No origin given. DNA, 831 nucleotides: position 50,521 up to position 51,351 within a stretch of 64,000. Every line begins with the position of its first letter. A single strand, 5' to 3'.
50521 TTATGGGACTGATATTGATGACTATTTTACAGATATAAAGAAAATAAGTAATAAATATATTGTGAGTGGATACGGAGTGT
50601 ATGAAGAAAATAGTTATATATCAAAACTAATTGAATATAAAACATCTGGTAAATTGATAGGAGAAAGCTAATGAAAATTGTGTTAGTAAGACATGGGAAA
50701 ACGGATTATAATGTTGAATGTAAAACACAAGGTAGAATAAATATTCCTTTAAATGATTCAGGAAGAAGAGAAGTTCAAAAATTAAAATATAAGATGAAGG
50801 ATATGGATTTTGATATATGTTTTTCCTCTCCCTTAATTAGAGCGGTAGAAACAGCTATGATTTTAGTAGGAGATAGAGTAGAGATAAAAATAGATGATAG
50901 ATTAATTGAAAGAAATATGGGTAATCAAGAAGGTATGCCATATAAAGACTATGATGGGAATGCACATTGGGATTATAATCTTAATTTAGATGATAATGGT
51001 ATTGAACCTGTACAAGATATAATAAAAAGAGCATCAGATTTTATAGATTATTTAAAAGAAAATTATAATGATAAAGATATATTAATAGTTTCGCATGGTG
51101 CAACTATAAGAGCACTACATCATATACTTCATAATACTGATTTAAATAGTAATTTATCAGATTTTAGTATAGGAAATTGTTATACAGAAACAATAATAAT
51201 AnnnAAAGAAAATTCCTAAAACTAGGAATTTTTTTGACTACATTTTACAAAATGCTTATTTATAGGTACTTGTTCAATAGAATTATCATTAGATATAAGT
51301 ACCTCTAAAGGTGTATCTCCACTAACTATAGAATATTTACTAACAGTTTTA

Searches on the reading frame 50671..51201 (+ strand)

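Call 39: search_protein_families(library=ncbifam, proteins=[window:50671-51201:+], max_evalue=0.01)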
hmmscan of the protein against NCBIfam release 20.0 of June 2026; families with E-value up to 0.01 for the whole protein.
window:50671-51201:+ (177 aa): 19 families
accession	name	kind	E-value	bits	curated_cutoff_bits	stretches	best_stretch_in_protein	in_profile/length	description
TIGR03162.1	ribazole_cobC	equivalog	5.4e-30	104.1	162.9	1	3-170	1-171/176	alpha-ribazole phosphatase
NF038349.1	dPGM_arch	equivalog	2.9e-23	82.8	225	1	3-153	1-149/194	2,3-diphosphoglycerate-dependent phosphoglycerate mutase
NF045917.1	PhserinePhPspA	equivalog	2.1e-21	76.6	350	1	1-160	2-168/211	phosphoserine phosphatase PspA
NF005567.0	PRK07238.1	equivalog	5.2e-20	72.1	326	1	2-149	179-333/378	bifunctional RNase H/acid phosphatase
NF009994.0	PRK13463.1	equivalog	3.4e-17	62.9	277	1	3-150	5-159/203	phosphoserine phosphatase 1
NF011580.0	PRK15004.1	equivalog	1.4e-16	61.1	250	1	1-146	1-153/203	adenosylcobalamin/alpha-ribazole phosphatase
TIGR01258.1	pgm_1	subfamily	6.4e-16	58.5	81.7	1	1-89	1-95/245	2,3-bisphosphoglycerate-dependent phosphoglycerate mutase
NF002217.0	PRK01112.1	equivalog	2.4e-15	56.5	320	1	2-95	3-94/228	2,3-bisphosphoglycerate-dependent phosphoglycerate mutase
NF009993.0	PRK13462.1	equivalog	1.1e-14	54.6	226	1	2-149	7-154/203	acid phosphatase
NF010713.0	PRK14115.1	equivalog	3.1e-14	52.9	305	1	1-89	2-96/248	2,3-diphosphoglycerate-dependent phosphoglycerate mutase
TIGR03848.1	MSMEG_4193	subfamily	4.8e-13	49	203.85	1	3-148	2-158/204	MSMEG_4193 family putative phosphomutase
NF010718.0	PRK14120.1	equivalog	2.5e-12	46.7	366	1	2-89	6-99/249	phosphoglyceromutase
NF002901.0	PRK03482.1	equivalog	2.6e-12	46.8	261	1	2-149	3-157/215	2,3-diphosphoglycerate-dependent phosphoglycerate mutase GpmB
NF002339.0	PRK01295.1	equivalog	2.8e-11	43.2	316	1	3-155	5-171/206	2,3-bisphosphoglycerate-dependent phosphoglycerate mutase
NF010714.0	PRK14116.1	equivalog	1e-09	38.3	401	1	2-89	3-96/229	2,3-diphosphoglycerate-dependent phosphoglycerate mutase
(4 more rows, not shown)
